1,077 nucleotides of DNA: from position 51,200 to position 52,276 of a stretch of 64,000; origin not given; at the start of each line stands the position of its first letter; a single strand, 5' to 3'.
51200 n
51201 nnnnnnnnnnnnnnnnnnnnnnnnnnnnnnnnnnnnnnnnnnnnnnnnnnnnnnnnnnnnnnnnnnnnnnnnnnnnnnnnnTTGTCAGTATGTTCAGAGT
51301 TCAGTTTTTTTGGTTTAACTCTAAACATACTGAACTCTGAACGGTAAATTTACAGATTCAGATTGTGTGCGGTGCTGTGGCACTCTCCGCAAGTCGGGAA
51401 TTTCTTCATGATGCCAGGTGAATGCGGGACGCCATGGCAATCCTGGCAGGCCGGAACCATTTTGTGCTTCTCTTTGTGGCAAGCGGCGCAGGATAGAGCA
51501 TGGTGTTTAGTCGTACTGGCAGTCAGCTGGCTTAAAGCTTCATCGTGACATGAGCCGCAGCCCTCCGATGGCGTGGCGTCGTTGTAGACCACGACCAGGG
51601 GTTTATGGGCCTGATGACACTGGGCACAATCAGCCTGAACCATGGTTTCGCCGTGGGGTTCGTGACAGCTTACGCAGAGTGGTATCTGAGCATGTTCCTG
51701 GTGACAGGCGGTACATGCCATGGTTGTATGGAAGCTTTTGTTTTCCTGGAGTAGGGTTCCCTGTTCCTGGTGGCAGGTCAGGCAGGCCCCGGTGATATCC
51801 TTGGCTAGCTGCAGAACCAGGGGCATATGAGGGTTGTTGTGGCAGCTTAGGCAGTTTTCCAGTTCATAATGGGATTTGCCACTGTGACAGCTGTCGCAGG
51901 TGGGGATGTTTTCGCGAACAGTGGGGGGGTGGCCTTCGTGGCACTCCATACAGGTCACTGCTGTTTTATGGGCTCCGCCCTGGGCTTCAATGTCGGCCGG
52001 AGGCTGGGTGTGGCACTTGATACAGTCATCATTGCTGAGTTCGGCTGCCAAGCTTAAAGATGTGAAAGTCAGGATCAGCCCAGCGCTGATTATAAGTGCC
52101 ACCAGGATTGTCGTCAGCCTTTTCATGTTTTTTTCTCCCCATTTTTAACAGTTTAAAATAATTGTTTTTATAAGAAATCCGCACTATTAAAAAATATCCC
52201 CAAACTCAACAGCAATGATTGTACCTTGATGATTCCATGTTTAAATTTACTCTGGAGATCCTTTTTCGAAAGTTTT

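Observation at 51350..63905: Sigma-54-controlled gene cluster of five multiheme cytochromes, two NHL-propeller lipoproteins, two HAMP-only membrane proteins and a 660-aa putative OM beta-barrel: candidate novel extracellular electron-transfer conduit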

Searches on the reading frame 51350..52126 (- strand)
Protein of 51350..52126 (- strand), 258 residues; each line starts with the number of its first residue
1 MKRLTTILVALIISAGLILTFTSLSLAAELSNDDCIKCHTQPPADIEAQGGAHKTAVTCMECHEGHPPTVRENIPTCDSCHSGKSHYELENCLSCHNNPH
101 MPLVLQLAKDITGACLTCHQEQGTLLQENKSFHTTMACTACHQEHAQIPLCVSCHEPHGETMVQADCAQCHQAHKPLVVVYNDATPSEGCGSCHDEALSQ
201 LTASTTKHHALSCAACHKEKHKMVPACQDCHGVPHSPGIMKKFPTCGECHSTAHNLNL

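Call 4: search_protein_families(library=pfam, proteins=[window:51350-52126:-], max_evalue=0.01)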
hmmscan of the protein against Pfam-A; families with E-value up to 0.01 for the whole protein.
window:51350-52126:- (258 aa): 6 families
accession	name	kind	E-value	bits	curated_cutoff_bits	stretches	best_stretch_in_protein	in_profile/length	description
PF14537.11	Cytochrom_c3_2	-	2e-13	51.1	25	2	86-156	2-79/79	Cytochrome c3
PF14522.11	Cytochrome_C7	-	1.6e-10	41.1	24.8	1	31-82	12-67/67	Cytochrome c7 and related cytochrome c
PF09699.15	Paired_CXXCH_1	-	1.3e-07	31.6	20.6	1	91-122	8-39/41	Doubled CXXCH motif (Paired_CXXCH_1)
PF02085.21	Cytochrom_CIII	-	7e-05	23.5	22.9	0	76-142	32-101/101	Class III cytochrome C family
PF22678.1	Cytochrom_c_NrfB-like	-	0.00076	20.4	27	1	20-68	21-70/89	Cytochrome c-type protein NrfB-like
PF12511.13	DUF3716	-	0.0025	18.1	22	1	136-174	13-51/59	Protein of unknown function (DUF3716)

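Call 5: search_protein_families(library=ncbifam, proteins=[window:51350-52126:-], max_evalue=0.1)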
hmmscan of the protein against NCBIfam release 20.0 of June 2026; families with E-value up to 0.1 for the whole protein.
window:51350-52126:- (258 aa): 7 families
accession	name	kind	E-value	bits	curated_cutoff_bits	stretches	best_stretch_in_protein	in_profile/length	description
TIGR03508.1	decahem_SO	subfamily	1.9e-09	37.4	192.2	2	26-84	64-127/258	DmsE family decaheme c-type cytochrome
NF047727.1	4hemeCytCCctA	equivalog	4.8e-08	33.1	180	1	29-83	54-106/109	tetraheme c-type cytochrome CctA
NF045722.1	c3_cytochr_TmcA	equivalog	2.1e-05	24.4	114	2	155-231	48-124/125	acidic tetraheme cytochrome c3 TmcA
TIGR03153.1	cytochr_NrfH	equivalog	0.00062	19.8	134.2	1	9-144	5-135/138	cytochrome c nitrite reductase small subunit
NF041028.1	decahem_GSU2203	exception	0.0035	16.6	325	1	18-158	89-255/317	GSU2203 family decaheme c-type cytochrome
TIGR01905.1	paired_CXXCH_1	subfamily_domain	0.0043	16.9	25.2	1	91-122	8-39/41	doubled CXXCH domain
NF045713.1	CxxCH_16_HmcA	equivalog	0.0073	14.9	400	1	114-177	320-392/541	sulfate respiration complex hexadecaheme cytochrome HmcA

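Call 30: search_solved_structures(query=window:51350-52126:-, max_evalue=1)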
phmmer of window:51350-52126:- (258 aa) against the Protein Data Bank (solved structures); distinct sequences matched with E-value up to 1: 16.
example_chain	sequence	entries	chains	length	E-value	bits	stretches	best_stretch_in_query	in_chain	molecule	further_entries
6hr0_A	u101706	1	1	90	0.0071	19.1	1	33-82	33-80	Cytochrome C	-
1qo8_A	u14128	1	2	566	0.026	17.2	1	112-176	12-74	FLAVOCYTOCHROME C3 FUMARATE REDUCTASE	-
1eys_C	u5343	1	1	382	0.032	16.9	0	91-118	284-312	PHOTOSYNTHETIC REACTION CENTER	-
9j2f_C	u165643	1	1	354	0.097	15.3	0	183-198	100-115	Photosynthetic reaction center cytochrome c subunit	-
3cao_A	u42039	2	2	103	0.1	15.3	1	148-231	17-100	CYTOCHROME C3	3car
3wmm_C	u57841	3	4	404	0.12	15.1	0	91-120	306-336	Photosynthetic reaction center C subunit | Photosynthetic reaction center cytochrome c subunit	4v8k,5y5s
7c52_C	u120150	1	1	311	0.14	14.8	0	52-68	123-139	Photosynthetic reaction center cytochrome c subunit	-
8zk2_C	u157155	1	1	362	0.18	14.5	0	175-196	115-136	Photosynthetic reaction center cytochrome c subunit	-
5b5m_C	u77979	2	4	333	0.18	14.4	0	52-68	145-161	Photosynthetic reaction center cytochrome c subunit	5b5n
3oue_A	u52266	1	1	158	0.46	13.1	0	150-185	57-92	Cytochrome c family protein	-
1dxr_C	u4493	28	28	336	0.49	13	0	54-77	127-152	PHOTOSYNTHETIC REACTION CENTER CYTOCHROME C SUBUNIT | PHOTOSYNTHETIC REACTION CENTER | Photosynthetic reaction center cytochrome C subunit precursor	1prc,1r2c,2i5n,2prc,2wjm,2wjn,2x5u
8wdu_C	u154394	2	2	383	0.51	13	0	54-68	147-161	Photosynthetic reaction center cytochrome c subunit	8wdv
1vrn_C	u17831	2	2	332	0.53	12.9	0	54-77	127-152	Photosynthetic reaction center cytochrome c subunit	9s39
6et5_C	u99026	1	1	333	0.54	12.9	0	54-77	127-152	Photosynthetic reaction center cytochrome c subunit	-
7vrj_C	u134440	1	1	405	0.54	12.9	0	51-68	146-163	Photosynthetic reaction center cytochrome c subunit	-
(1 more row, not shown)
